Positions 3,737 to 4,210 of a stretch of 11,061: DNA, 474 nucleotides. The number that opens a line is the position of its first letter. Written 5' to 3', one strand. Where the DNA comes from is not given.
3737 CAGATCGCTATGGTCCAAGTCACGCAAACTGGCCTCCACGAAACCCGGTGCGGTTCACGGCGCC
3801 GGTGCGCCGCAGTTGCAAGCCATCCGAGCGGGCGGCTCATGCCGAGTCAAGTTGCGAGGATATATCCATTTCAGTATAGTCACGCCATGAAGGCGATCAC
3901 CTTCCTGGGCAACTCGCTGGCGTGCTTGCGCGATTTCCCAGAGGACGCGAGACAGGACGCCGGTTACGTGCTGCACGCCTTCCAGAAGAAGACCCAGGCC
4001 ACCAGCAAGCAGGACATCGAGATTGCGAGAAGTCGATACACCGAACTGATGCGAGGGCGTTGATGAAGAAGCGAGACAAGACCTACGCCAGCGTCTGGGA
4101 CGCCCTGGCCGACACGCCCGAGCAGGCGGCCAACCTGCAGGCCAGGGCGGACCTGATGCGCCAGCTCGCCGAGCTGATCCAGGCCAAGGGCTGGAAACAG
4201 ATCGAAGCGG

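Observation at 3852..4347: Defused toxin-antitoxin module: internally deleted HigB-like toxin with intact HigA antitoxin, consensus leaderless promoter and palindromic operator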

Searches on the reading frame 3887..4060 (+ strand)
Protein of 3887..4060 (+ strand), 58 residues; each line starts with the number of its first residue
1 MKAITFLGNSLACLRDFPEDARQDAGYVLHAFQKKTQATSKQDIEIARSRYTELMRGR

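Call 7: search_protein_families(library=pfam, proteins=[window:3887-4060:+], max_evalue=1)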
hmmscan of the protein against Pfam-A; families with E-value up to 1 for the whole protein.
window:3887-4060:+ (58 aa): 1 family
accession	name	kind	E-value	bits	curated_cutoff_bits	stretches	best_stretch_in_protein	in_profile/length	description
PF05973.20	Gp49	-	6.4e-09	36.2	23.9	1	23-51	61-89/90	Phage derived protein Gp49-like (DUF891)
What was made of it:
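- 3887..4063 (+): 58-aa remnant of a gp49/HigB-type toxin. It keeps helix alpha1, the last beta-strand with the F-x-K box and the C-terminal helix. Pfam Gp49 positions 61-89 only (call 7).
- On gp49 / HigB-type toxin (Pfam PF05973, BECR fold, RelE/ParE superfamily): 36.2 bits against a cut-off of 23.9, E 6.4e-9, but only profile positions 61-89 of 90 (call 7).
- Checked: The toxin matches only profile positions 61-89 of 90 of Pfam Gp49 (36.2 bits, E 6e-9, call 7).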

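Call 8: search_protein_families(library=ncbifam, proteins=[window:3887-4060:+], max_evalue=1)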
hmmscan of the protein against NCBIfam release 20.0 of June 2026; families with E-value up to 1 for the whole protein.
window:3887-4060:+ (58 aa): 0 families
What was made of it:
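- On TIGR02683 (toxin upstream of HI1419): The window remnant has no hit (call 8).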

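Call 9: find_homologous_proteins(query=window:3887-4060:+, max_evalue=0.001)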
Query window:3887-4060:+ (58 aa): 60 proteins with E <= 0.001 among 60 candidates.
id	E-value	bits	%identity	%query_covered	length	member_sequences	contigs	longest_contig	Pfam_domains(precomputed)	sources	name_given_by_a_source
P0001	1.7e-30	120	100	100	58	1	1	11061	PF05973.21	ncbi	ncbi:MAG: type II toxin-antitoxin system RelE/ParE family toxin [Aquabacterium sp.]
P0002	3.7e-24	100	58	100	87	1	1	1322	PF05973.21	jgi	jgi:phage-related protein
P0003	1.5e-22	95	48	100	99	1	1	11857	PF05973.21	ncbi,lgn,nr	ncbi:MAG: type II toxin-antitoxin system RelE/ParE family toxin [Sulfuricella sp.]|nr:type II toxin-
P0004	5.0e-22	93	46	98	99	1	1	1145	PF05973.21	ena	-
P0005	1.1e-19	86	50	100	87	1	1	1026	PF05973.21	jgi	jgi:phage-related protein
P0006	1.9e-19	85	47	98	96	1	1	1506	PF05973.21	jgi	jgi:phage-related protein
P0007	1.2e-18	83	44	95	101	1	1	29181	PF05973.21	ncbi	ncbi:MAG: type II toxin-antitoxin system RelE/ParE family toxin [Desulfobulbia bacterium]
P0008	2.5e-18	82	46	98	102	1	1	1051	PF05973.21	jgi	jgi:phage-related protein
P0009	1.3e-15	74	44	100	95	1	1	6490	PF05973.21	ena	-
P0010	1.6e-15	73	40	83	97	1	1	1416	PF05973.21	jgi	jgi:phage-related protein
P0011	1.9e-15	73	39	88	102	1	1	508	PF05973.21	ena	-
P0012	3.0e-15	72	40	78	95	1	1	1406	PF05973.21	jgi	jgi:phage-related protein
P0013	3.5e-15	72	40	78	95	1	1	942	PF05973.21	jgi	jgi:phage-related protein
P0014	4.0e-15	72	40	78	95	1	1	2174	PF05973.21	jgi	jgi:phage-related protein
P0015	4.2e-15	72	37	83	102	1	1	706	PF05973.21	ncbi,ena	-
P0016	4.3e-15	72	40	78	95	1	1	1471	PF05973.21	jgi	-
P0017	6.6e-15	71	40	90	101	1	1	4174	PF05973.21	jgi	jgi:phage-related protein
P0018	1.0e-14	71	40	81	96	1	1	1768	PF05973.21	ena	-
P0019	5.9e-14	68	67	95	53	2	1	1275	PF05973.21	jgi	-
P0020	6.3e-14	68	37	76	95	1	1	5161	PF05973.21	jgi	jgi:phage-related protein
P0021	7.6e-14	68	46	100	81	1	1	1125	PF05973.21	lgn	-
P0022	7.0e-13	65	38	78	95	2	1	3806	PF05973.21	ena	-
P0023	7.6e-13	65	39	86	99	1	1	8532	PF05973.21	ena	-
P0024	1.2e-12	64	74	59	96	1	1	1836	PF05973.21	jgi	jgi:phage-related protein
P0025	1.9e-12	64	52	100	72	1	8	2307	PF05973.21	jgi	jgi:phage-related protein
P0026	2.8e-12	63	36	81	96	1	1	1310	PF05973.21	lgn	-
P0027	3.4e-12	63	39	84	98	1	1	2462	PF05973.21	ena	-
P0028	4.0e-12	63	39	84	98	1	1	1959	PF05973.21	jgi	-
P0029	4.1e-12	63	61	66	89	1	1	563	PF05973.21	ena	-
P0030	5.6e-12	62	34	88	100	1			PF05973.21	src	-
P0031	5.6e-12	62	34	88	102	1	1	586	PF05973.21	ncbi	-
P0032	7.5e-12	62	34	81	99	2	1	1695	PF05973.21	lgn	-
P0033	5.5e-11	59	89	62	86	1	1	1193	PF05973.21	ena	-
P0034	1.3e-10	58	67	62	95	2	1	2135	PF05973.21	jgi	jgi:phage-related protein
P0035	1.7e-10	58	74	59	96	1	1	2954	PF05973.21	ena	-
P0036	2.0e-10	57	86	62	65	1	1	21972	PF05973.21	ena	-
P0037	5.0e-10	56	69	60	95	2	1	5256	PF05973.21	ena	-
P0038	6.9e-10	56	83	62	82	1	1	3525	PF05973.21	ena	-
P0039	1.2e-9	55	85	59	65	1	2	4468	PF05973.21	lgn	-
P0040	1.3e-9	55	86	60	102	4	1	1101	PF05973.21,PF12161.15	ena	-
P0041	1.3e-9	55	85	59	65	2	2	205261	PF05973.21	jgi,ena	jgi:phage-related protein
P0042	1.6e-9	55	66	66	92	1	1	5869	PF05973.21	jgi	jgi:phage-related protein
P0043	1.8e-9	54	76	59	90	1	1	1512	PF05973.21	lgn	-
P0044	2.1e-9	54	65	59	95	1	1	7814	PF05973.21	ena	-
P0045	3.4e-9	54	81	62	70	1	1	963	PF05973.21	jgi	jgi:phage-related protein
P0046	3.5e-9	54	85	59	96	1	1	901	PF05973.21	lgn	-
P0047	3.8e-9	53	82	59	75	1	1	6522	PF05973.21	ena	-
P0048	7.1e-9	53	80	60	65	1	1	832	PF05973.21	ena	-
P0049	1.0e-8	52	76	59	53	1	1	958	PF05973.21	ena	-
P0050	1.2e-8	52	78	62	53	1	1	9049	PF05973.21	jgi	jgi:phage-related protein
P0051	1.8e-8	51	56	93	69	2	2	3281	PF05973.21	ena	-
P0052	2.5e-8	51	65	59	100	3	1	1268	PF05973.21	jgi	-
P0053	2.9e-8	51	56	93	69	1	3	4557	PF05973.21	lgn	-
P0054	7.0e-8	50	74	59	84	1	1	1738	PF05973.21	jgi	jgi:phage-related protein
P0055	7.1e-8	49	74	59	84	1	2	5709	PF05973.21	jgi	jgi:phage-related protein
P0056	9.1e-8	49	74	59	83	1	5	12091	PF05973.21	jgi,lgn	jgi:phage-related protein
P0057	2.8e-7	48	62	67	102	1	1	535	PF05973.21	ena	-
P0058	3.7e-6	44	68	59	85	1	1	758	PF05973.21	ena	-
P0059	4.6e-6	44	76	57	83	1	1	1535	PF05973.21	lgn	-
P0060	8.2e-6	43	63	66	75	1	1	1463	PF05973.21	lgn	-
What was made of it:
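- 3887..4063 (+): NCBI names the identical protein a RelE/ParE family toxin of an Aquabacterium sp. MAG (call 9).
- Call 9 returned only proteins of 102 aa or less, so it is enriched in defective forms by construction. The sequence is a MAG contig, and the allele is seen once only (call 9).
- Tried and rejected: The homologue search with the 58-aa query (call 9) returned only proteins of 102 aa or less.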

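Call 16: find_encoding_contigs(protein=P0036, flank=3000, max_places=3)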
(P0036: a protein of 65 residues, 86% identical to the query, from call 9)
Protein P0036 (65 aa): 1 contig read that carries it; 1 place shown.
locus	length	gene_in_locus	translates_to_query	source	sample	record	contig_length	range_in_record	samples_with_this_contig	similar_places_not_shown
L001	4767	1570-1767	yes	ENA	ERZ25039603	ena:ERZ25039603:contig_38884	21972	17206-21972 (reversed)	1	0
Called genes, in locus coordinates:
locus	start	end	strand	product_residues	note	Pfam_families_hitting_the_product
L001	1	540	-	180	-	?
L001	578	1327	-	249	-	-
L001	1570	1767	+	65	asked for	PF05973:Gp49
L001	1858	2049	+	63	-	PF13560:HTH_31, PF13744:HTH_37, PF01381:HTH_3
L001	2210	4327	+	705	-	PF00551:Formyl_trans_N, PF02911:Formyl_trans_C, PF00378:ECH_1, PF00027:cNMP_binding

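Call 17: find_encoding_contigs(protein=P0033, flank=3000, max_places=3)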
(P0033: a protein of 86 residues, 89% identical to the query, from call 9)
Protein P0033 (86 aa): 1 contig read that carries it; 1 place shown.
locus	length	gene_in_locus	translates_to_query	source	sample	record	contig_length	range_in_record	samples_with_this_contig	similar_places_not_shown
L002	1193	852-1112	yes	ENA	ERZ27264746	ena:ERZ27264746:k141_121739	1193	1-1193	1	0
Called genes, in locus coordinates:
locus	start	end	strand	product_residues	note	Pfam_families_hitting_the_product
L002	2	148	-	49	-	?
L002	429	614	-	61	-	-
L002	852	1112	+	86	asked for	PF05973:Gp49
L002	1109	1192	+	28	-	?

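Call 18: find_encoding_contigs(protein=P0002, flank=3000, max_places=3)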
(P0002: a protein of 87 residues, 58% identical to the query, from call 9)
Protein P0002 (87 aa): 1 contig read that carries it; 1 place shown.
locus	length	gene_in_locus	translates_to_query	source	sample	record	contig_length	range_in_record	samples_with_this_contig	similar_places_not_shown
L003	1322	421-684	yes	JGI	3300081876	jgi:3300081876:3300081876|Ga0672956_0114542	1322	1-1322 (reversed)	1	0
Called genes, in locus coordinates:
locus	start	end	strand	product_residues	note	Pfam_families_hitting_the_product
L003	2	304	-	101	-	?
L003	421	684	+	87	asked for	PF05973:Gp49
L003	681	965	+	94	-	PF13744:HTH_37, PF13560:HTH_31, PF01381:HTH_3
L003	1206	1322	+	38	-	?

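Call 19: find_encoding_contigs(protein=P0051, flank=3000, max_places=3)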
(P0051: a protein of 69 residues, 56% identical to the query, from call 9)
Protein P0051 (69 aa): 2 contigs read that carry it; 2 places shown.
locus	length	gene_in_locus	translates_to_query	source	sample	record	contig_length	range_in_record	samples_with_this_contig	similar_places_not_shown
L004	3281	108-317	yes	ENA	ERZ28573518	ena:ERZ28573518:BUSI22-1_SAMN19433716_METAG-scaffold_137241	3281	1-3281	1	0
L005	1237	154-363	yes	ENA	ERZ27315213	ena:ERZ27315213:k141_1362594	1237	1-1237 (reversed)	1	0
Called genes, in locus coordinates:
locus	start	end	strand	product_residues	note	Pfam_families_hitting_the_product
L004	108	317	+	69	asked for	PF05973:Gp49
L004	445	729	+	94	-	PF13744:HTH_37, PF13560:HTH_31, PF01381:HTH_3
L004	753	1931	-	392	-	PF01425:Amidase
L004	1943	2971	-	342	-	PF00005:ABC_tran, PF13401:AAA_22 (faint), PF13304:AAA_21 (weak), PF08352:oligo_HPY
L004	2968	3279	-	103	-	?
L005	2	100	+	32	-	?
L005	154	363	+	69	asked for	PF05973:Gp49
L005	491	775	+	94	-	PF13744:HTH_37, PF13560:HTH_31, PF01381:HTH_3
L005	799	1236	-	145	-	?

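Call 50: predict_structure(alignment_id=A3)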
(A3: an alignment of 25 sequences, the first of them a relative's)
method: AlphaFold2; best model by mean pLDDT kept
length: 100 residues; sequences in the alignment: 25
mean_pLDDT: 57.4   pTM: 0.39
mean pLDDT of the five models: 57.4, 53.7, 51.4, 49.9, 49.0
residues with pLDDT >= 90: 0; 70-90: 6; 50-70: 73; < 50: 21
segments of 3 or more residues with pLDDT < 50: 1-12, 95-97
pLDDT, mean of each block of 10 residues (from residue 1): 45 60 69 64 55 59 60 60 54 48
secondary structure, 60 per line:
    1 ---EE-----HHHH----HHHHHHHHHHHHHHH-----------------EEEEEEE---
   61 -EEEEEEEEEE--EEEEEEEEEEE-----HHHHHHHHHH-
elements in order: H11-14 H19-33 E51-57 E62-71 E74-84 H90-99
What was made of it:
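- On gp49 / HigB-type toxin (Pfam PF05973, BECR fold, RelE/ParE superfamily): The AF2 model of P0030 has pLDDT 57 (call 50).
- The AlphaFold model of a near-full-length homologue was poor (pLDDT 57, call 50).
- Tried and rejected: The structure prediction of a near-full-length homologue had low confidence (pLDDT 57, call 50).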

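Call 54: fold_search(model_id=the predicted structure, library=pdb)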
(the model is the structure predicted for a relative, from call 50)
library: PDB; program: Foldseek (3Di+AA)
matches with E <= 10: 453; with E <= 0.001: 0
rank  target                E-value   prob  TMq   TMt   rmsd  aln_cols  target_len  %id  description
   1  5ja8_C                1.9e-02  0.82  0.38  0.35  14.6       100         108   18  Crystal structure of the HigB2 toxin in complex with Nb2 (released 2017-04-05)
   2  6af4_C                2.6e-02  0.41  0.26  0.24  13.4       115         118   13  Toxin-Antitoxin module from Streptococcus pneumoniae (released 2019-08-14)
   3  6af4_G                2.8e-02  0.41  0.26  0.23  13.4       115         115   20  Toxin-Antitoxin module from Streptococcus pneumoniae (released 2019-08-14)
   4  7awk                  3.0e-02  0.63  0.29  0.25  13.1        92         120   24  Crystal structure of the HigB1 toxin mutant K95A from Mycobacterium tuberculosis (Rv1955) (released 2021-11-24)
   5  7nbu_Y                3.4e-02  0.69  0.29  0.25  13.0        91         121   23  Structure of the HigB1 toxin mutant K95A from Mycobacterium tuberculosis (Rv1955) and its target, the cspA mRNA, on th (released 2022-03-02)
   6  6af4_A                4.1e-02  0.38  0.27  0.24  13.3       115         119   13  Toxin-Antitoxin module from Streptococcus pneumoniae (released 2019-08-14)
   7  8a0x_D                5.0e-02  0.35  0.29  0.27  14.0        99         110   15  Crystal structure of the HigB2-HigA2 tetramer in complex with operator DNA (released 2023-05-03)
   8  5ja9_C                6.0e-02  0.35  0.29  0.29  14.2        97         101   18  Crystal structure of the HigB2 toxin in complex with Nb6 (released 2017-04-05)
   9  5cw7_B                7.3e-02  0.33  0.29  0.31  15.3       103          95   16  Crystal structure of the PaaA2-ParE2 antitoxin-toxin complex (released 2016-06-01)
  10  5mje_A                7.8e-02  0.38  0.32  0.29  14.1        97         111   16  Crystal structure of the HigB2 toxin in complex with Nb8 (released 2017-04-05)
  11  5iwh                  8.3e-02  0.23  0.26  0.26  13.4       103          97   12  Structure of P. vulgaris HigB toxin delta H92 (released 2016-07-20)
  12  5ja9_D                8.9e-02  0.30  0.29  0.29  14.1        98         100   16  Crystal structure of the HigB2 toxin in complex with Nb6 (released 2017-04-05)
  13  5cw7_P                1.0e-01  0.35  0.31  0.32  14.3        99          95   17  Crystal structure of the PaaA2-ParE2 antitoxin-toxin complex (released 2016-06-01)
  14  5cw7_F                1.1e-01  0.38  0.33  0.34  15.3       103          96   16  Crystal structure of the PaaA2-ParE2 antitoxin-toxin complex (released 2016-06-01)
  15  9g12_B                1.4e-01  0.60  0.36  0.42  12.9        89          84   10  Mycobacterium tuberculosis RelBE1 toxin-antitoxin system; rv1247c (relB1 antitoxin), rv1246c (relE1 toxin) (released 2025-12-17)
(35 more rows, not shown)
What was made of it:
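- On gp49 / HigB-type toxin (Pfam PF05973, BECR fold, RelE/ParE superfamily): The top 36 Foldseek hits are nearly all RelE/HigB/ParE/YafQ toxins, but E is 0.019 or higher and TM is 0.38 or lower (call 54).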

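Call 57: search_protein_families(library=padloc, proteins=[window:3887-4060:+], max_evalue=0.01)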
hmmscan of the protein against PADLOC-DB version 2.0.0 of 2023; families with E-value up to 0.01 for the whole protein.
window:3887-4060:+ (58 aa): 0 families
